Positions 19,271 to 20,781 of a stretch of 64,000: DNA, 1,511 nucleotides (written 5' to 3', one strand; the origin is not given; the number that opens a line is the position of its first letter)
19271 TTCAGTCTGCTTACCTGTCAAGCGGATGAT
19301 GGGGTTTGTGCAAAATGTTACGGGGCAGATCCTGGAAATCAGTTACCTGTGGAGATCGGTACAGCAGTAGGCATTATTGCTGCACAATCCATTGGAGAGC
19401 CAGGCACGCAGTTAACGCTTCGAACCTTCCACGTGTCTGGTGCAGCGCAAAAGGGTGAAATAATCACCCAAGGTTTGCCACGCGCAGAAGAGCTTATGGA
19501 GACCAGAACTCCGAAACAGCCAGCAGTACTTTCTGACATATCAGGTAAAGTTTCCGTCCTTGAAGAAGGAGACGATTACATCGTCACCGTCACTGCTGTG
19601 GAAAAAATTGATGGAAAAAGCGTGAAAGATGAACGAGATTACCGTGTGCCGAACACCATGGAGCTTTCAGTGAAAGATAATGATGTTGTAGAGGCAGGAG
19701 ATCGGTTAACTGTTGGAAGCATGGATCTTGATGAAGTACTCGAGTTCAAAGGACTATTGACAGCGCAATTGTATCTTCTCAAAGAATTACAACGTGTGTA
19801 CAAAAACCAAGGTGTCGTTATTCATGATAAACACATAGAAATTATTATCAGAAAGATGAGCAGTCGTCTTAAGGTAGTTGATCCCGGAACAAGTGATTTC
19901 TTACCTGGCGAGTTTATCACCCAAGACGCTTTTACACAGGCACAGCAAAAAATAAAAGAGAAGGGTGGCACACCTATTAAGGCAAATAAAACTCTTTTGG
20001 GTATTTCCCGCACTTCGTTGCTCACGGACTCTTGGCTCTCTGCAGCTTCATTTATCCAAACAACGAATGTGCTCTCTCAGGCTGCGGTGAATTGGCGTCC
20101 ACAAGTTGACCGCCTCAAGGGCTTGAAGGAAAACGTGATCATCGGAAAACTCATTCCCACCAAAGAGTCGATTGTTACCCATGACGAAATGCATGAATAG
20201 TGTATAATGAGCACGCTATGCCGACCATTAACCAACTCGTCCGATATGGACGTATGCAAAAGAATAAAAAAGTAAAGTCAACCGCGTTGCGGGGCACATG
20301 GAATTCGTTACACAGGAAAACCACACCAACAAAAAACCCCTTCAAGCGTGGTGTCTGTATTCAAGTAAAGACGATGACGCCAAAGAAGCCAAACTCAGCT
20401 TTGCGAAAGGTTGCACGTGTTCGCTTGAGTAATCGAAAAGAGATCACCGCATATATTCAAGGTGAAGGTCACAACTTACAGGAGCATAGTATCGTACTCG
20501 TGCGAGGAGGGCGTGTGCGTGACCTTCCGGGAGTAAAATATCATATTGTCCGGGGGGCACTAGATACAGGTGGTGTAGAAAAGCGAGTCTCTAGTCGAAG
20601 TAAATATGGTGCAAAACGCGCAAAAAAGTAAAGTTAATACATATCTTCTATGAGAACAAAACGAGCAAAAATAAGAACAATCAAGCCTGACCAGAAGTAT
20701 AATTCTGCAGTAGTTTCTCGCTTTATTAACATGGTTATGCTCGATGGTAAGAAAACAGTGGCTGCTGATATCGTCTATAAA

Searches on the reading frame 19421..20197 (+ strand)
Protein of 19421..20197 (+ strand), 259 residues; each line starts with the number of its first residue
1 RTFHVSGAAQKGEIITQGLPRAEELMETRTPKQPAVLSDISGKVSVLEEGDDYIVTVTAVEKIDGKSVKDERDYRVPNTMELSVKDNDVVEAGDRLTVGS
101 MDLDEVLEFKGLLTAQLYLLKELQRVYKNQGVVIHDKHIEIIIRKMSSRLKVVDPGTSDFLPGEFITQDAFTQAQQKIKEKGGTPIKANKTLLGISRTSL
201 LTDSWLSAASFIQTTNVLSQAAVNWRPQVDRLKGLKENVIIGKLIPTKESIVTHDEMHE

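Call 41: find_related_loci(query=window:19421-20197:+, collection=metagenome_contigs, flank=10000)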
Query window:19421-20197:+ (259 aa) in metagenome_contigs; peptide patterns used: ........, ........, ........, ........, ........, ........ (x = any residue, [..] = any of these).
600 stretches matched a pattern (row limit reached: there are more); 532 encode a relative of the query (tblastn E <= 1e-3); the best 80 are kept; 80 distinct loci.
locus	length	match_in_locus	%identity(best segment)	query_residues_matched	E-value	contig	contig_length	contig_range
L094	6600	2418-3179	49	1-254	2e-67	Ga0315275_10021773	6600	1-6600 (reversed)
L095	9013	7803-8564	49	1-254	3e-67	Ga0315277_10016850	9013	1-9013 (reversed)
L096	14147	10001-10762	49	1-254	1e-66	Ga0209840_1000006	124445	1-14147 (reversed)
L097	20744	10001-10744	49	1-247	3e-66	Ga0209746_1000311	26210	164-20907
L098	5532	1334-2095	49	1-254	2e-66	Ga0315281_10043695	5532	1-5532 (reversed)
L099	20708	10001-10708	49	1-247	2e-66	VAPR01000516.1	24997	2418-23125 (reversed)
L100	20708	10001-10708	48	1-247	3e-64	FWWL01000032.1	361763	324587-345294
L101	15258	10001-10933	39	1-259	2e-64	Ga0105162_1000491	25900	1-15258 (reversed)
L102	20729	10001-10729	49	1-247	2e-64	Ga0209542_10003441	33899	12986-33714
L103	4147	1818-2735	41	1-259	2e-63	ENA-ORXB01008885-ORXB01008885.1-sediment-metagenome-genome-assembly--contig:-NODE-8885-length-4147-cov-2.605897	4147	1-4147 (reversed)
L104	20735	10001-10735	46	1-254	4e-63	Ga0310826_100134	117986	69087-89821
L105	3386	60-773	46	1-247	5e-63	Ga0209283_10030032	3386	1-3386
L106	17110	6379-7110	45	1-251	6e-63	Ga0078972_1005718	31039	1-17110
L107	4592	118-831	46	1-247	1e-62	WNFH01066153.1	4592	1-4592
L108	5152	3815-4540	45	1-251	9e-62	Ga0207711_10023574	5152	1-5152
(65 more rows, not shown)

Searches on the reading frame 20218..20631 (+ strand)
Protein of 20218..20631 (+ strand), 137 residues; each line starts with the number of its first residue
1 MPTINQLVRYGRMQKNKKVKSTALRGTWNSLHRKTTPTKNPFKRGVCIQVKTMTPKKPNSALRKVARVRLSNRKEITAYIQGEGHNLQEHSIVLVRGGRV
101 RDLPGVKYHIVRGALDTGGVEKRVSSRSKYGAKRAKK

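Call 14: find_encoding_contigs(protein=window:20218-20631:+, flank=3000, max_places=6)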
Protein window:20218-20631:+ (137 aa): 23 contigs read that carry it; 6 places shown.
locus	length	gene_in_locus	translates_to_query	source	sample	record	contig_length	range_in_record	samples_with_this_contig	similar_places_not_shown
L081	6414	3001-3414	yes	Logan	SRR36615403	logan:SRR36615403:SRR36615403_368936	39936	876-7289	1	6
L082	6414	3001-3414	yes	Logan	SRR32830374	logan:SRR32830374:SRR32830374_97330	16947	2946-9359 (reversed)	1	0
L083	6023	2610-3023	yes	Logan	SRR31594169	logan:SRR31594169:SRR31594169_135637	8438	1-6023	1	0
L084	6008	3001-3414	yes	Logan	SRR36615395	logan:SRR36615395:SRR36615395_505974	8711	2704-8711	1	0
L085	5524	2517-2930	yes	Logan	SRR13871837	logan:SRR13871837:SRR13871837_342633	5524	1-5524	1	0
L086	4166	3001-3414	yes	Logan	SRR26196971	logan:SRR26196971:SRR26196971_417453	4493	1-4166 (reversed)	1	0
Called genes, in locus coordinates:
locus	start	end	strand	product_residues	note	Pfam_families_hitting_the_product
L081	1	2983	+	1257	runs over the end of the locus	PF04997:RNA_pol_Rpb1_1, PF00623:RNA_pol_Rpb1_2, PF04983:RNA_pol_Rpb1_3, PF04998:RNA_pol_Rpb1_5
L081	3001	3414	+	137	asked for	PF00164:Ribosom_S12_S23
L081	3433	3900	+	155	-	PF00177:Ribosomal_S7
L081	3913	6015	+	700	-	PF00009:GTP_EFTU, PF03144:GTP_EFTU_D2, PF22042:EF-G_D2, PF14492:EFG_III, PF16658:RF3_C, PF03764:EFG_IV, PF00679:EFG_C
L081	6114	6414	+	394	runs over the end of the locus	PF00009:GTP_EFTU, PF03144:GTP_EFTU_D2, PF03143:GTP_EFTU_D3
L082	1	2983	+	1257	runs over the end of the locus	PF04997:RNA_pol_Rpb1_1, PF00623:RNA_pol_Rpb1_2, PF04983:RNA_pol_Rpb1_3, PF04998:RNA_pol_Rpb1_5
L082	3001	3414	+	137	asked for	PF00164:Ribosom_S12_S23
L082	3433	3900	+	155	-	PF00177:Ribosomal_S7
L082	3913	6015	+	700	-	PF00009:GTP_EFTU, PF03144:GTP_EFTU_D2, PF22042:EF-G_D2, PF14492:EFG_III, PF16658:RF3_C, PF03764:EFG_IV, PF00679:EFG_C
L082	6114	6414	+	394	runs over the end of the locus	PF00009:GTP_EFTU, PF03144:GTP_EFTU_D2, PF03143:GTP_EFTU_D3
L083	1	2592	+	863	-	?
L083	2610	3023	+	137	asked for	PF00164:Ribosom_S12_S23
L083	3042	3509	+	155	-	PF00177:Ribosomal_S7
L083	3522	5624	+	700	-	PF00009:GTP_EFTU, PF03144:GTP_EFTU_D2, PF22042:EF-G_D2, PF14492:EFG_III, PF16658:RF3_C, PF03764:EFG_IV, PF00679:EFG_C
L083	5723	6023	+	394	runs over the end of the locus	PF00009:GTP_EFTU, PF03144:GTP_EFTU_D2, PF03143:GTP_EFTU_D3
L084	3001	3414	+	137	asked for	PF00164:Ribosom_S12_S23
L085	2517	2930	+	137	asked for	PF00164:Ribosom_S12_S23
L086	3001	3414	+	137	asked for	PF00164:Ribosom_S12_S23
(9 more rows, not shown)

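Call 15: search_protein_families(library=ncbifam, proteins=[window:20218-20631:+])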
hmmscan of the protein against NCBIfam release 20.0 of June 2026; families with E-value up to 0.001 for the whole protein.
window:20218-20631:+ (137 aa): 3 families
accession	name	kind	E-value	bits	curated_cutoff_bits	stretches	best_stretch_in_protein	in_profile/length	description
TIGR00981.1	rpsL_bact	equivalog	5.3e-61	204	112.95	1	1-136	1-123/124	30S ribosomal protein S12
TIGR00982.1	uS12_E_A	equivalog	2.4e-11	43.5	140.2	1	19-112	17-120/139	30S ribosomal protein S12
NF003254.0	PRK04211.1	equivalog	5.4e-11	42.2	196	1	13-112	18-127/146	30S ribosomal protein S12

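Call 43: find_homologous_proteins(query=window:20218-20631:+, max_evalue=1e-30)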
Query window:20218-20631:+ (137 aa): 7993 proteins with E <= 1e-30 among 8000 candidates; the best 120 are listed.
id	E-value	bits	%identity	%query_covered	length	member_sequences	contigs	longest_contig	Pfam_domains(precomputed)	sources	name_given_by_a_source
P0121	2.7e-75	268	94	96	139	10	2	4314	PF00164.32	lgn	-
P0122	2.7e-72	259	88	99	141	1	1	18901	PF00164.32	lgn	-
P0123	1.3e-70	253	87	99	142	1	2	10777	PF00164.32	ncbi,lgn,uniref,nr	ncbi:30S ribosomal protein S12 [candidate division WWE3 bacterium]|uniref:Small ribosomal subunit pr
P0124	1.5e-70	253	85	100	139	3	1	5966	PF00164.32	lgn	-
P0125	2.8e-69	249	86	99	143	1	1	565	PF00164.32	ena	-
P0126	1.4e-68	247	85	99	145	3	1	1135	PF00164.32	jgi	jgi:small subunit ribosomal protein S12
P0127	1.1e-66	241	83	99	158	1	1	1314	PF00164.32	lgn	-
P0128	1.1e-65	237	83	99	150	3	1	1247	PF00164.32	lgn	-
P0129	2.9e-65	236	82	99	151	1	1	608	PF00164.32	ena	-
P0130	2.1e-63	230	79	99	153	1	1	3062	PF00164.32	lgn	-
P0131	2.1e-63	230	80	100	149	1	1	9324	PF00164.32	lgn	-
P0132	1.3e-62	227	80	98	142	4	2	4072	PF00164.32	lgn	-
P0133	3.5e-61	223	79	98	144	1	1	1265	PF00164.32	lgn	-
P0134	5.7e-61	222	80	97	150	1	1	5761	PF00164.32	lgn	-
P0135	9.1e-61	221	80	98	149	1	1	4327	PF00164.32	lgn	-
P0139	2.9e-60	220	80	97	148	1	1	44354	PF00164.32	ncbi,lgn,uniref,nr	ncbi:30S ribosomal protein S12 [candidate division WWE3 bacterium]|uniref:Small ribosomal subunit pr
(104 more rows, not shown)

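Call 44: find_encoding_contigs(protein=P0122, flank=10000, max_places=1)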
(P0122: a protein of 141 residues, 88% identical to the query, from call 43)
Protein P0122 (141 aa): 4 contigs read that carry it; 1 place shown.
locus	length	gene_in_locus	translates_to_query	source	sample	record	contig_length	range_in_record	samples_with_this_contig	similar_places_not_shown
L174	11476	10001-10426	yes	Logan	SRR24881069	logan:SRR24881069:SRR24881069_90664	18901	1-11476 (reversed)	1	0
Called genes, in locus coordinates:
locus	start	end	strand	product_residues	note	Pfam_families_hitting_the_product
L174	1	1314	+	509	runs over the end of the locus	-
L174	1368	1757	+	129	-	PF03652:RuvX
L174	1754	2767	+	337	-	PF02618:YceG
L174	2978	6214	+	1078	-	PF04563:RNA_pol_Rpb2_1, PF04561:RNA_pol_Rpb2_2, PF04565:RNA_pol_Rpb2_3, PF10385:RNA_pol_Rpb2_45, PF00562:RNA_pol_Rpb2_6, PF04560:RNA_pol_Rpb2_7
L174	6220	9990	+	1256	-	PF04997:RNA_pol_Rpb1_1, PF00623:RNA_pol_Rpb1_2, PF04983:RNA_pol_Rpb1_3, PF04998:RNA_pol_Rpb1_5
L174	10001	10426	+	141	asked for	PF00164:Ribosom_S12_S23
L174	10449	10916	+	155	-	PF00177:Ribosomal_S7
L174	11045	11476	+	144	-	?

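Call 45: find_encoding_contigs(protein=P0123, flank=10000, max_places=1)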
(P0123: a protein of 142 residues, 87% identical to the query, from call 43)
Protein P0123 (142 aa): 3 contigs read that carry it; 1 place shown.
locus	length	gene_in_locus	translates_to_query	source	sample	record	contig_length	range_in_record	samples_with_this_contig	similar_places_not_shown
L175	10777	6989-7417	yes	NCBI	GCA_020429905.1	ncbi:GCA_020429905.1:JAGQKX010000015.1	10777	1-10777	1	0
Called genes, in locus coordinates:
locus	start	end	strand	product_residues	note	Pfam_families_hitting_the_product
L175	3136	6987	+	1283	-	PF04997:RNA_pol_Rpb1_1, PF00623:RNA_pol_Rpb1_2, PF04983:RNA_pol_Rpb1_3, PF04998:RNA_pol_Rpb1_5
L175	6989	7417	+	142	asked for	PF00164:Ribosom_S12_S23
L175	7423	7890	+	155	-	PF00177:Ribosomal_S7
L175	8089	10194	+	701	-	PF00009:GTP_EFTU, PF03144:GTP_EFTU_D2, PF22042:EF-G_D2, PF14492:EFG_III, PF16658:RF3_C, PF03764:EFG_IV, PF00679:EFG_C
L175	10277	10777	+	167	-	PF00009:GTP_EFTU, PF01926:MMR_HSR1 (faint)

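Call 46: find_encoding_contigs(protein=P0139, flank=10000, max_places=1)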
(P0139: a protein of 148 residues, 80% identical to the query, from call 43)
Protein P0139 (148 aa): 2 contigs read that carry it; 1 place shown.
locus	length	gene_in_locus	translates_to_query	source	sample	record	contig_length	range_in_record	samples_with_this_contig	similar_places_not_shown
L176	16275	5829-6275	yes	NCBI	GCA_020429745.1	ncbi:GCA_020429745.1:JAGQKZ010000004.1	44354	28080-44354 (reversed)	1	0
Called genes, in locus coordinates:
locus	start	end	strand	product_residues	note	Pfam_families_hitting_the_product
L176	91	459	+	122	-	PF00861:Ribosomal_L18p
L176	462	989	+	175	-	PF00333:Ribosomal_S5, PF03719:Ribosomal_S5_C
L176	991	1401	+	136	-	PF00828:Ribosomal_L27A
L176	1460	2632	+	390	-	PF07728:AAA_5, PF00004:AAA, PF22667:Lon_lid (weak)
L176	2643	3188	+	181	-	PF28549:NDPSase_N, PF00293:NUDIX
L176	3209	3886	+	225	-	PF03167:UDG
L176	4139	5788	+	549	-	PF00753:Lactamase_B, PF23023:Anti-Pycsar_Apyc1 (weak), PF12706:Lactamase_B_2, PF22505:RNase_J_b_CASP, PF17770:RNase_J_C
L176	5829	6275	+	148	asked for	PF00164:Ribosom_S12_S23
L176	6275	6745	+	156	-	PF00177:Ribosomal_S7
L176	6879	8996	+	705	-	PF00009:GTP_EFTU, PF22042:EF-G_D2, PF03144:GTP_EFTU_D2, PF14492:EFG_III, PF16658:RF3_C, PF03764:EFG_IV, PF00679:EFG_C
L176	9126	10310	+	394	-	PF00009:GTP_EFTU, PF03144:GTP_EFTU_D2, PF03143:GTP_EFTU_D3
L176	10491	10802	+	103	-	PF00338:Ribosomal_S10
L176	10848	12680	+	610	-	PF01411:tRNA-synt_2c, PF07973:tRNA_SAD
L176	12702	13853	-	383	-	-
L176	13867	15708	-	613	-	PF01522:Polysacc_deac_1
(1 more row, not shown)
